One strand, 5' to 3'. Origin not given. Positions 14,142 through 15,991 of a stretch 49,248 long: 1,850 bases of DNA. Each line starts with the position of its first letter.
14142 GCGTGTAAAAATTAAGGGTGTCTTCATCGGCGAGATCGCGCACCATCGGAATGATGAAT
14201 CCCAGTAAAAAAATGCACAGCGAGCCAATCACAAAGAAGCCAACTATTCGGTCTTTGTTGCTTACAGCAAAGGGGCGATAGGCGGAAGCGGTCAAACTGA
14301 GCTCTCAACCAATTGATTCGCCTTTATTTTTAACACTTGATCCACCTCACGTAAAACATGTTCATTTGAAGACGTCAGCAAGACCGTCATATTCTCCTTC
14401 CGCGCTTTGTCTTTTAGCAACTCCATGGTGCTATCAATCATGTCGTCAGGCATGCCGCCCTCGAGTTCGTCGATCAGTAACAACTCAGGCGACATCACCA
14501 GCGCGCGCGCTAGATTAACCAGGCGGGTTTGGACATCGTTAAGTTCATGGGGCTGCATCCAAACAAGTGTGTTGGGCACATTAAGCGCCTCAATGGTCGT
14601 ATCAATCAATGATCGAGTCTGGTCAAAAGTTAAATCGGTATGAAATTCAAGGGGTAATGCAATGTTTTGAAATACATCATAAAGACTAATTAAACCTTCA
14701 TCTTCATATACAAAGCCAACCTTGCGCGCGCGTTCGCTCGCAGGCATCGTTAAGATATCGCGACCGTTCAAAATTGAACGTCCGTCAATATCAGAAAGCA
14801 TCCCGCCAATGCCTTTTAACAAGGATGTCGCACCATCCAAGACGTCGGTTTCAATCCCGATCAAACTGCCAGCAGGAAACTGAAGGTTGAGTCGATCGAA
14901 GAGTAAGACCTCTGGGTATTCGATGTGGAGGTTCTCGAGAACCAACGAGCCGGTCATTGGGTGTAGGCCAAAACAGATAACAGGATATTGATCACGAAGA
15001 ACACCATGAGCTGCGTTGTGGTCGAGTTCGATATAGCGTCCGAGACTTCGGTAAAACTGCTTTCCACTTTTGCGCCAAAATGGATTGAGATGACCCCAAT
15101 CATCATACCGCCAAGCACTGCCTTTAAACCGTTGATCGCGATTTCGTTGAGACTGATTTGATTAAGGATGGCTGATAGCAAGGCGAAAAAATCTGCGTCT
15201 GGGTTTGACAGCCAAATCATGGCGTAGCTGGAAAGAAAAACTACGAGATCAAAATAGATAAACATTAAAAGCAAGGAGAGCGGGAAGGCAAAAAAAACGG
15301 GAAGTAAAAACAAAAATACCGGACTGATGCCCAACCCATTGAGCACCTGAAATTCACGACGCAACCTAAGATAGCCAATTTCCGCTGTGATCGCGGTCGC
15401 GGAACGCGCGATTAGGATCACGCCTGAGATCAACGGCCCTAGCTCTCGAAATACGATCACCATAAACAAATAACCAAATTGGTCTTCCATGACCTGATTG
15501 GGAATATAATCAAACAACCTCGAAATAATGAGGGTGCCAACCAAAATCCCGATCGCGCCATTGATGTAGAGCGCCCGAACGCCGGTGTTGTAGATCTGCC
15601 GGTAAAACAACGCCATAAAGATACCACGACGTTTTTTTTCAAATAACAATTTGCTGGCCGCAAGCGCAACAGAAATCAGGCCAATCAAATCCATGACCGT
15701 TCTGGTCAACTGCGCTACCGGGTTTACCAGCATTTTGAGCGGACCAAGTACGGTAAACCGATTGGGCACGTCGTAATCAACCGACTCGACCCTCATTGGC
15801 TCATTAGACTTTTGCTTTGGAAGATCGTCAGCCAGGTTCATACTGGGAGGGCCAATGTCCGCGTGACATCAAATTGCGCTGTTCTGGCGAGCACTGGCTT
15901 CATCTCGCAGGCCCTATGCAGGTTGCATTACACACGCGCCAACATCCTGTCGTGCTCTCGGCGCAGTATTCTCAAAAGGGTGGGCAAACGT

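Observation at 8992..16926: Eight-gene minus-strand operon: Mla/MCE-like core with a dead ATPase, a TPR anchor, three orphan secreted proteins or lipoproteins, and a Sec-peroxiredoxin. Candidate undescribed envelope system.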

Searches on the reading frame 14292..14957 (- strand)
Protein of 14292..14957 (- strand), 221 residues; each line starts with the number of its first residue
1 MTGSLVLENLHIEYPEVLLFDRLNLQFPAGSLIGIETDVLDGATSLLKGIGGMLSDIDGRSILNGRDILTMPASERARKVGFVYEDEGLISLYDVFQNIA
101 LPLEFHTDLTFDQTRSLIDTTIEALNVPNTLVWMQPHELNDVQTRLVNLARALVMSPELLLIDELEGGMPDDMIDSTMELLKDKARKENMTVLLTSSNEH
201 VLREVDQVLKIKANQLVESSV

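Call 5: search_protein_families(library=pfam, max_evalue=0.1, proteins=[window:14292-14957:-])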
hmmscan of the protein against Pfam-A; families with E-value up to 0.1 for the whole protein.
window:14292-14957:- (221 aa): 1 family
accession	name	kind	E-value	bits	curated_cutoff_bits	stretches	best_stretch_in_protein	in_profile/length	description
PF00005.33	ABC_tran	-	1e-10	42.8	25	1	22-164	3-134/137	ABC transporter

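Call 6: search_protein_families(library=ncbifam, max_evalue=0.1, proteins=[window:14292-14957:-])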
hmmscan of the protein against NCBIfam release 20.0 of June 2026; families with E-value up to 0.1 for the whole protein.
window:14292-14957:- (221 aa): 145 families (the best 25 are shown)
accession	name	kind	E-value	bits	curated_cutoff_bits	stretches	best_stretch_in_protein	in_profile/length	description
TIGR02673.1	FtsE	equivalog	1.4e-21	77.2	264.85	1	7-207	4-205/214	cell division ATP-binding protein FtsE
TIGR00968.1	3a0106s01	subfamily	2.9e-19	69.5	342.75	1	7-211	3-204/237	sulfate ABC transporter ATP-binding protein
TIGR03608.1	L_ocin_972_ABC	subfamily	8.6e-19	67.8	254.85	1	7-211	1-206/206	putative bacteriocin export ABC transporter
TIGR02211.1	LolD_lipo_ex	equivalog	2.1e-18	66.6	307.75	1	17-217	18-220/221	lipoprotein-releasing ABC transporter ATP-binding protein LolD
TIGR02314.1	ABC_MetN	equivalog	2.7e-18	66.1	499.7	1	20-219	21-222/343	methionine ABC transporter ATP-binding protein MetN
TIGR02982.1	heterocyst_DevA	subfamily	3.1e-18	66.2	295.8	1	19-216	21-219/220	ABC exporter ATP-binding subunit, DevA family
TIGR03410.1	urea_trans_UrtE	equivalog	2e-17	63.4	285.8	1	6-214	2-208/230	urea ABC transporter ATP-binding subunit UrtE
NF040840.2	tungstate_WtpC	equivalog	4.3e-17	62.4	440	1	41-216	37-209/347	tungstate ABC transporter ATP-binding protein WtpC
NF038007.1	ABC_ATP_DarD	equivalog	5e-17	62.1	375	1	19-213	20-215/218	darobactin export ABC transporter ATP-binding protein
NF008809.0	PRK11831.1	equivalog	1.1e-15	57.7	441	1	13-181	17-187/270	phospholipid ABC transporter ATP-binding protein MlaF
TIGR04406.1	LPS_export_lptB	equivalog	1.8e-15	56.9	240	1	5-208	2-205/239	LPS export ABC transporter ATP-binding protein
NF008039.0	PRK10771.1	equivalog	3.4e-15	56.1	298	1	8-198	5-189/234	thiamine ABC transporter ATP-binding protein ThiQ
NF040933.2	ABC_arch_GlcV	equivalog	3.4e-15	55.8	450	1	15-200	17-203/357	glucose ABC transporter ATP-binding protein GlcV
TIGR04521.1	ECF_ATPase_2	equivalog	8.9e-15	54.5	330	1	21-217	22-224/279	energy-coupling factor transporter ATPase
TIGR03258.1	PhnT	equivalog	1e-14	54.3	499.15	1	2-217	6-219/359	2-aminoethylphosphonate ABC transport system ATP-binding subunit PhnT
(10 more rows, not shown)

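Call 45: find_homologous_proteins(query=window:14292-14957:-, max_evalue=1e-10)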
Query window:14292-14957:- (221 aa): 166 proteins with E <= 1e-10 among 656 candidates; the best 120 are listed.
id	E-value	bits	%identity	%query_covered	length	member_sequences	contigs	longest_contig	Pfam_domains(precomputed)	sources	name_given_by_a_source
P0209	1.5e-135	467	100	100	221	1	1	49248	PF00005.34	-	-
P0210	7.0e-134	462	99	100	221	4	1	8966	PF00005.34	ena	-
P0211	1.7e-133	460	99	100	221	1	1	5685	PF00005.34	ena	-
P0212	6.8e-130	449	95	100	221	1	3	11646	PF00005.34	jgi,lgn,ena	-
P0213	3.4e-129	446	95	100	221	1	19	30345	PF00005.34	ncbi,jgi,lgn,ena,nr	ncbi:MAG: ATP-binding cassette domain-containing protein [Gammaproteobacteria bacterium]|jgi:ABC-typ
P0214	1.2e-128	445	95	100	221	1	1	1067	PF00005.34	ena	-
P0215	1.6e-128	444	95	100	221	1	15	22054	PF00005.34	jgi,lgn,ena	jgi:ABC-type lipoprotein export system ATPase subunit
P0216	2.5e-126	437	95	98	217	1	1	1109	PF00005.34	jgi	jgi:ABC-type lipoprotein export system ATPase subunit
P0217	2.5e-120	417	90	100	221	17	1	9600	PF00005.34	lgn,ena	-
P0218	2.2e-119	414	89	100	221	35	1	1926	PF00005.34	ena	-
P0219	1.3e-118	412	87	100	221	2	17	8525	PF00005.34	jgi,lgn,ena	-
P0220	5.9e-117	406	87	100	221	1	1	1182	PF00005.34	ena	-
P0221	1.0e-116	406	86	100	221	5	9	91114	PF00005.34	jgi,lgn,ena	jgi:ABC-type transporter Mla maintaining outer membrane lipid asymmetry ATPase subunit MlaF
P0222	4.4e-116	404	86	100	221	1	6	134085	PF00005.34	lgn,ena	-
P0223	4.7e-116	403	86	100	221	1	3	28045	PF00005.34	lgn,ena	-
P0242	5.7e-68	247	56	97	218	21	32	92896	PF00005.34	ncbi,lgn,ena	-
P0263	4.6e-63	230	51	97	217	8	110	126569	PF00005.34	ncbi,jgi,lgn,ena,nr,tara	ncbi:MAG TPA: ATP-binding cassette domain-containing protein [Pseudomonadales bacterium]|jgi:ABC-typ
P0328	1.1e-53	200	47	98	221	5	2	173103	PF00005.34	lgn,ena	-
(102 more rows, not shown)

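Call 47: find_encoding_contigs(protein=P0242, flank=10000, max_places=1)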
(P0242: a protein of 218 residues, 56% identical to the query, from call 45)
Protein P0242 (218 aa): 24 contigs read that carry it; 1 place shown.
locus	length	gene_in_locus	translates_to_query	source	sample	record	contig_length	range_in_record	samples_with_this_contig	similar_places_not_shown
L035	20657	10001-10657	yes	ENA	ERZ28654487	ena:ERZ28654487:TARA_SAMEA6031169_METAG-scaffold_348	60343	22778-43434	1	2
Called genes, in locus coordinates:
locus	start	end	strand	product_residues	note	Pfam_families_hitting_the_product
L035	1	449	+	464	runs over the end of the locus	PF12390:Se-cys_synth_N (weak), PF03841:SelA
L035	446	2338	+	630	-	PF00009:GTP_EFTU, PF01926:MMR_HSR1 (weak), PF25461:Beta-barrel_SelB, PF09107:WHD_3rd_SelB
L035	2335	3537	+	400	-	-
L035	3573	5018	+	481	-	PF01471:PG_binding_1, PF08238:Sel1 (weak)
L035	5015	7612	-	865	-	PF00656:Peptidase_C14, PF08238:Sel1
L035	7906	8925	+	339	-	PF00515:TPR_1 (faint), PF07719:TPR_2 (faint), PF13428:TPR_14 (faint), PF14559:TPR_19 (faint), PF13432:TPR_16 (weak)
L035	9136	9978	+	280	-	PF02405:MlaE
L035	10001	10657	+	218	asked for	PF00005:ABC_tran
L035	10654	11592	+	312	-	PF02470:MlaD (weak)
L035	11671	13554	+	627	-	PF13229:Beta_helix (weak)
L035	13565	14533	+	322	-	-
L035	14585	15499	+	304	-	PF14326:DUF4384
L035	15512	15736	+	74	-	PF08534:Redoxin (weak), PF00578:AhpC-TSA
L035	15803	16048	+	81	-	PF00578:AhpC-TSA, PF08534:Redoxin (weak)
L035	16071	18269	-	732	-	PF01734:Patatin, PF01103:Omp85 (weak)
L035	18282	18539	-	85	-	-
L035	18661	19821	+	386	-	PF01070:FMN_dh, PF00478:IMPDH (weak), PF01645:Glu_synthase (weak)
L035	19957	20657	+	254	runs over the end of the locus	PF00106:adh_short, PF08659:KR, PF13561:adh_short_C2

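Call 48: find_encoding_contigs(protein=P0328, flank=10000, max_places=1)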
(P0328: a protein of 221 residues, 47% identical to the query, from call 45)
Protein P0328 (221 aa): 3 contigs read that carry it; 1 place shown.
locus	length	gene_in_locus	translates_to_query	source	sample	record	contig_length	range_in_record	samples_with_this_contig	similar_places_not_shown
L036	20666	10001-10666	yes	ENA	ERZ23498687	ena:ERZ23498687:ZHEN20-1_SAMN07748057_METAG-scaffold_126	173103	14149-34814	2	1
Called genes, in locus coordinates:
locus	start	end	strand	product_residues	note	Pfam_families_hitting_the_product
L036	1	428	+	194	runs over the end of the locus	PF12007:DUF3501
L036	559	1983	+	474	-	PF07690:MFS_1, PF13347:MFS_2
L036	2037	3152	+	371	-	-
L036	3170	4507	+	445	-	PF01471:PG_binding_1 (weak), PF08238:Sel1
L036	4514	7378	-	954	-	PF08239:SH3_3 (faint), PF00656:Peptidase_C14, PF08238:Sel1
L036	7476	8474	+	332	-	PF13429:TPR_15 (faint), PF07719:TPR_2 (faint), PF13428:TPR_14 (faint), PF13432:TPR_16 (faint), PF14559:TPR_19 (weak), PF00515:TPR_1 (faint), PF14559:TPR_19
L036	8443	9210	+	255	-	-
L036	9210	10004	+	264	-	PF02405:MlaE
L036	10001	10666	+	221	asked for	PF00005:ABC_tran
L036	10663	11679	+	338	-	PF02470:MlaD, PF28544:Helical_needle (faint)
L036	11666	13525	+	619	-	PF13229:Beta_helix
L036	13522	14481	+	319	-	PF02169:LPP20 (weak)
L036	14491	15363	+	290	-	PF14326:DUF4384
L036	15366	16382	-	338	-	-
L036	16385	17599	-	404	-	PF11873:Mltc_N (weak), PF01464:SLT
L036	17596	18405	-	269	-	PF02169:LPP20 (weak)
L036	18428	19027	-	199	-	-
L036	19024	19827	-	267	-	PF00497:SBP_bac_3, PF10613:Lig_chan-Glu_bd (faint)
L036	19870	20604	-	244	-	-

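Call 49: find_encoding_contigs(protein=P0263, flank=10000, max_places=1)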
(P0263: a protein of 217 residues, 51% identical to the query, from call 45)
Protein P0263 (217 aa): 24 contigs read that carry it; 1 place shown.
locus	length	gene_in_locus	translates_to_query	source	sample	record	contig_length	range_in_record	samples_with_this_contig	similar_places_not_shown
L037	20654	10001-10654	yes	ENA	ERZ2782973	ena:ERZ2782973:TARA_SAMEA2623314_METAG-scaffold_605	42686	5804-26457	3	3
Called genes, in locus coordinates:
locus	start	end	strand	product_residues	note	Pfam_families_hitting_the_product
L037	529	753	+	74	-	-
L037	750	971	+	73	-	-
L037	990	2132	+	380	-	-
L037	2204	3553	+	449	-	PF01471:PG_binding_1, PF08238:Sel1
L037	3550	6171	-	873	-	PF00656:Peptidase_C14, PF08239:SH3_3 (weak), PF08238:Sel1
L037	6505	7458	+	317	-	-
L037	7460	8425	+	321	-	PF13428:TPR_14 (faint), PF13432:TPR_16 (faint), PF14559:TPR_19 (faint)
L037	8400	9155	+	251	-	-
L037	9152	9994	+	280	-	PF02405:MlaE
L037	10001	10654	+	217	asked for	PF00005:ABC_tran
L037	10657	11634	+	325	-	PF02470:MlaD (weak)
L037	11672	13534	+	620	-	PF05643:GNA1162-like (weak), PF00041:fn3, PF13229:Beta_helix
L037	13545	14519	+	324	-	-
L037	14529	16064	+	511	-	PF14326:DUF4384, PF00160:Pro_isomerase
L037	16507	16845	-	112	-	PF04828:GFA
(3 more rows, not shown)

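Call 51: search_protein_families(library=pfam, max_evalue=0.05, proteins=[L036:18428-19027:-, L036:2037-3152:+, L035:2335-3537:+, L036:3170-4507:+, L036:4514-7378:-, L036:15366-16382:-, L036:17596-18405:-])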
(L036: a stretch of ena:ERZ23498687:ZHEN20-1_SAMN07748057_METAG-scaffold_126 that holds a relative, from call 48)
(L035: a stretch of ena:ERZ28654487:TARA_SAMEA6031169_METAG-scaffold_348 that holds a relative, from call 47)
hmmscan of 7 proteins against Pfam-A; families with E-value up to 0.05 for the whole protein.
L036:18428-19027:- (199 aa): 0 families

L036:2037-3152:+ (371 aa): 0 families

L035:2335-3537:+ (400 aa): 0 families

L036:3170-4507:+ (445 aa): 6 families
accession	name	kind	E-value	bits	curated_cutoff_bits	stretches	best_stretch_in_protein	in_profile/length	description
PF08238.18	Sel1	-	1.9e-32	110.9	30.7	4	398-433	1-36/36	Sel1 repeat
PF01471.23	PG_binding_1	-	2.6e-08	34.4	23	1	152-204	5-57/57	Putative peptidoglycan binding domain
PF14559.12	TPR_19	-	0.00025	21.8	25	1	237-285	8-56/68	Tetratricopeptide repeat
PF23310.1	TPR_27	-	0.015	15.4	27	0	380-405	43-68/110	Plant tetratrico peptide repeats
PF13432.12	TPR_16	-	0.017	16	32.7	1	239-287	16-63/65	Tetratricopeptide repeat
PF05672.16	MAP7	-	0.033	14.4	28.5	0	108-158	9-58/153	MAP7 (E-MAP-115) family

L036:4514-7378:- (954 aa): 3 families
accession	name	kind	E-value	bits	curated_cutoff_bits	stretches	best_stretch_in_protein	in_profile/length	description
PF08238.18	Sel1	-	1.4e-49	165.2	30.7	5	908-941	3-36/36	Sel1 repeat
PF00656.27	Peptidase_C14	-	2.2e-16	60.7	21.4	1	53-188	3-136/233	Caspase domain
PF08239.17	SH3_3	-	2.9e-07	31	27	1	381-435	1-52/54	Bacterial SH3 domain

L036:15366-16382:- (338 aa): 0 families

L036:17596-18405:- (269 aa): 1 family
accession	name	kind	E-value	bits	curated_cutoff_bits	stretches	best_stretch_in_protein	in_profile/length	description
PF02169.21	LPP20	-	8.2e-06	26.6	25.9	1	44-111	24-92/97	LPP20 lipoprotein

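Call 57: search_solved_structures(query=window:14292-14957:-, max_evalue=1e-12, show_alignments=2)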
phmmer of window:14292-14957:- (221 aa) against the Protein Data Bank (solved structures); distinct sequences matched with E-value up to 1e-12: 53.
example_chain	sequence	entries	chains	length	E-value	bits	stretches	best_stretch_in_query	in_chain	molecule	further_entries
7d06_B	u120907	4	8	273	2.2e-18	69.8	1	6-196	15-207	ABC transporter ATP-binding protein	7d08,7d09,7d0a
6z5u_K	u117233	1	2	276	2.3e-18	69.8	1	6-196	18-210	ABC transporter ATP-binding protein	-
6ic4_I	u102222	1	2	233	2e-17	66.7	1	7-197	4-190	ABC transporter ATP-binding protein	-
3dhw_C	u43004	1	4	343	6.3e-17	65.1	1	19-219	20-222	Methionine import ATP-binding protein metN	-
9w35_C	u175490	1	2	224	1.6e-16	63.7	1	19-212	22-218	LolD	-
6cvl_C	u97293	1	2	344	1.6e-16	63.7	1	19-219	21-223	MetN nucleotide-binding subunit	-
9w2w_D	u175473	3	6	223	1.7e-16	63.6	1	19-211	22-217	LolD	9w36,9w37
3tui_C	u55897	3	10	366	2e-16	63.4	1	19-219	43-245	Methionine import ATP-binding protein MetN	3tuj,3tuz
7zk9_A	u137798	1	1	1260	3.1e-16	62.8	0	2-210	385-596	ATP-dependent translocase ABCB1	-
7zk8_A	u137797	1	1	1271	3.2e-16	62.7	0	2-210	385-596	ATP-dependent translocase ABCB1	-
7zka_A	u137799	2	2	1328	3.7e-16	62.6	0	2-210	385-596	ATP-dependent translocase ABCB1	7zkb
7zk4_A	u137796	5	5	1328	3.7e-16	62.5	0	2-210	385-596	ATP-dependent translocase ABCB1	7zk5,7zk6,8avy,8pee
7ch8_I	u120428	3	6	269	4.1e-16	62.4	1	16-169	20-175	Probable ATP-binding component of ABC transporter | Probable ATP-binding component of ABC transporter,P.aeruginosa Mla F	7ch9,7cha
8wd9_D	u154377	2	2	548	5.9e-16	61.9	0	20-219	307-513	Probable dipeptide-transport ATP-binding protein ABC transporter DppD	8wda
8woi_A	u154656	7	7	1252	1.3e-15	60.7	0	14-219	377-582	ABC transporter B family member 19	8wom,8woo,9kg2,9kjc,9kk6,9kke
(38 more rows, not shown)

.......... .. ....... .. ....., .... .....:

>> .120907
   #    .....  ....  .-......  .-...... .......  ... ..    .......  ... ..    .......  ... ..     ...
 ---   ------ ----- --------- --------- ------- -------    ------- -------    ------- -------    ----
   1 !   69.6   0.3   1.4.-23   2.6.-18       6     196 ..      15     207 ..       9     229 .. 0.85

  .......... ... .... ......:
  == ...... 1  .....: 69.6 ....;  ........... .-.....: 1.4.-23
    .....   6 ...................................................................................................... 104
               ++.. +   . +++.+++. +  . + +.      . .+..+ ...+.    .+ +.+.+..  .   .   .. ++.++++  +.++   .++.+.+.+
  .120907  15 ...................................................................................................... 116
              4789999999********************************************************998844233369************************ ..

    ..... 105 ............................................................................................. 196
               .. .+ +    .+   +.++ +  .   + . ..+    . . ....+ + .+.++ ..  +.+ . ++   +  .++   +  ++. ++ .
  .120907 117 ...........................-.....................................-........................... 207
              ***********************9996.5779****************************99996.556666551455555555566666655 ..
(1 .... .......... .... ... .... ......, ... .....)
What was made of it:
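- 14292..14957 (-): MlaF-like nucleotide-binding-domain protein (221 aa) with a conserved non-catalytic motif set; a pseudo-ATPase. The residue alignment shows GTGKTT->LDGATS, Q->E, LSGG->LNDV and H->S, with Walker B DE kept (call 57).
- Walker B Asp-Glu is kept (call 57).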

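Call 69: search_protein_families(library=padloc, max_evalue=0.001, proteins=[window:14292-14957:-, L036:4514-7378:-, L036:3170-4507:+])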
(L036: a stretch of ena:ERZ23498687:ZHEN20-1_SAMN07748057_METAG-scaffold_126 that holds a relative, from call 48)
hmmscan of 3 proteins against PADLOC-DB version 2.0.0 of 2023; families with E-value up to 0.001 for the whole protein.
window:14292-14957:- (221 aa): 1 family
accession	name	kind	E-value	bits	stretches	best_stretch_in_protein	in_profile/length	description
PDLC04168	GajA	-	0.00036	17.4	1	150-206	270-326/570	-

L036:4514-7378:- (954 aa): 1 family
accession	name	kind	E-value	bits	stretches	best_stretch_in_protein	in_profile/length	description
PDLC02987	caspase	-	2.9e-08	31.4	1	52-371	3-130/453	-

L036:3170-4507:+ (445 aa): 0 families

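Call 77: find_related_loci(query=A7, collection=metagenome_contigs, flank=10000)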
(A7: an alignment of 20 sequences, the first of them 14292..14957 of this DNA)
Query A7 (221 aa) in metagenome_contigs; peptide patterns used: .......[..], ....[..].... (x = any residue, [..] = any of these).
164 stretches matched a pattern; 74 encode a relative of the query (tblastn E <= 1e-3); 72 distinct loci.
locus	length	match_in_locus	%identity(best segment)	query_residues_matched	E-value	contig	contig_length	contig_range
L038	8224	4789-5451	95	1-221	4e-138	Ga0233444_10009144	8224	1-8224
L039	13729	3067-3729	95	1-221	2e-137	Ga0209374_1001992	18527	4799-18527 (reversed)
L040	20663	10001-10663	90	1-221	4e-131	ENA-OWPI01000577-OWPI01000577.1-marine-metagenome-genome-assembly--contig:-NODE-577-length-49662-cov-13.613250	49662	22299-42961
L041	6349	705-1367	91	1-221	6e-131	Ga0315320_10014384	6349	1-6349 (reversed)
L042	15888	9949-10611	91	1-221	8e-131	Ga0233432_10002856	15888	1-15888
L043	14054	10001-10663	90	1-221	1e-130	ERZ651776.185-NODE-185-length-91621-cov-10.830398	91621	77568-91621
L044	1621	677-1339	87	1-221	1e-136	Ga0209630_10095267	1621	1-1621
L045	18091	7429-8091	86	1-221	2e-125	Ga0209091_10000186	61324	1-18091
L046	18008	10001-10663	86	1-221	2e-125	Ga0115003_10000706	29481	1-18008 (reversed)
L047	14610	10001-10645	63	4-218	2e-84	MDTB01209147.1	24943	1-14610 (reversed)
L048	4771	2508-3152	62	4-218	6e-84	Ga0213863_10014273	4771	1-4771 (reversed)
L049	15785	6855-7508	62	1-218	2e-83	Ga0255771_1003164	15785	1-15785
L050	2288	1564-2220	59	1-219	9e-82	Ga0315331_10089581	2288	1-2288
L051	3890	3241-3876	56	7-218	6e-78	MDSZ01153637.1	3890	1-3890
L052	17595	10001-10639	55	7-219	4e-76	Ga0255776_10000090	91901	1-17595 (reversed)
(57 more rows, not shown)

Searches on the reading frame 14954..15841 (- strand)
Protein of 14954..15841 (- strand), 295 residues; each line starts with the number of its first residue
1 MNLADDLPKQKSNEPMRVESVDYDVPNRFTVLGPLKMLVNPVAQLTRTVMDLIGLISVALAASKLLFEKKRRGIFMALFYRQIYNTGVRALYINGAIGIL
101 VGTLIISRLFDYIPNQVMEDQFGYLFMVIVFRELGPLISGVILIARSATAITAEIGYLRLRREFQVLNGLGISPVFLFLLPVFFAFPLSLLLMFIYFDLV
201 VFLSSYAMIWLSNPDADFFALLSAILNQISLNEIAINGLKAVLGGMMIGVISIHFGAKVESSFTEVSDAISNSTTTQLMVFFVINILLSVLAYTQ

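Call 5: search_protein_families(library=pfam, max_evalue=0.1, proteins=[window:14954-15841:-])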
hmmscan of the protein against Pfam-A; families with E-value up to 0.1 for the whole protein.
window:14954-15841:- (295 aa): 1 family
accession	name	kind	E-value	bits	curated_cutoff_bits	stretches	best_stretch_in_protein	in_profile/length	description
PF02405.21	MlaE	-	3.3e-33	115.5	22.5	1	80-291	2-212/212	Permease MlaE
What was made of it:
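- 14954..15841 (-): MlaE-type ABC permease (295 aa). Pfam MlaE 3.3e-33 (call 5).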

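Call 6: search_protein_families(library=ncbifam, max_evalue=0.1, proteins=[window:14954-15841:-])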
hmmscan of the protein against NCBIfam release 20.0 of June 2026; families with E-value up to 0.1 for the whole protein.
window:14954-15841:- (295 aa): 2 families
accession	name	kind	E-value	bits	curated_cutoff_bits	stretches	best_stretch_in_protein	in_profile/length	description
TIGR00056.1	TIGR00056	subfamily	2.4e-22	79.8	212.2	1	50-292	21-256/260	MlaE family lipid ABC transporter permease subunit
NF033619.1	perm_MlaE_1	exception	2.3e-19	70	315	1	48-291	9-250/253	lipid asymmetry maintenance ABC transporter permease subunit MlaE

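Call 58: search_solved_structures(query=window:14954-15841:-, max_evalue=0.001)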
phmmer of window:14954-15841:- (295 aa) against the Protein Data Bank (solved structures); distinct sequences matched with E-value up to 0.001: 5.
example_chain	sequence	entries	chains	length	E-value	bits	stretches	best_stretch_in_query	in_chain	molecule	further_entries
7ch8_G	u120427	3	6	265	9.1e-17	64.6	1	59-282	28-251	Probable permease of ABC transporter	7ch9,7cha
6xbd_G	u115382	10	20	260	2.3e-13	53.4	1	75-278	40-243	Phospholipid ABC transporter permease protein MlaE | Uncharacterized protein | Lipid asymmetry maintenance ABC transporter permease subunit MlaE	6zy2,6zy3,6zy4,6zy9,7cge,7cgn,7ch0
6ic4_G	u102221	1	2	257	6.8e-12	48.6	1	40-273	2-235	ABC transporter permease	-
6z5u_A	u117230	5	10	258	6.8e-12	48.6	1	40-273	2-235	ABC transporter permease | Intermembrane phospholipid transport system permease protein MlaE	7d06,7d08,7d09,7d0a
8fed_I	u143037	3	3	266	5.4e-08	35.8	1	117-291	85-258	Conserved hypothetical integral membrane protein Yrbe1a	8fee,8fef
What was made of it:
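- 14954..15841 (-): Best solved relatives are P. aeruginosa and E. coli MlaE (call 58).
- On Canonical Mla system (MlaFEDB + MlaC + MlaA): PDB MlaE hits (call 58).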

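Call 69: search_protein_families(library=padloc, max_evalue=0.001, proteins=[window:14954-15841:-])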
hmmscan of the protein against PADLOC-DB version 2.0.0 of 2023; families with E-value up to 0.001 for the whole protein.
window:14954-15841:- (295 aa): 0 families
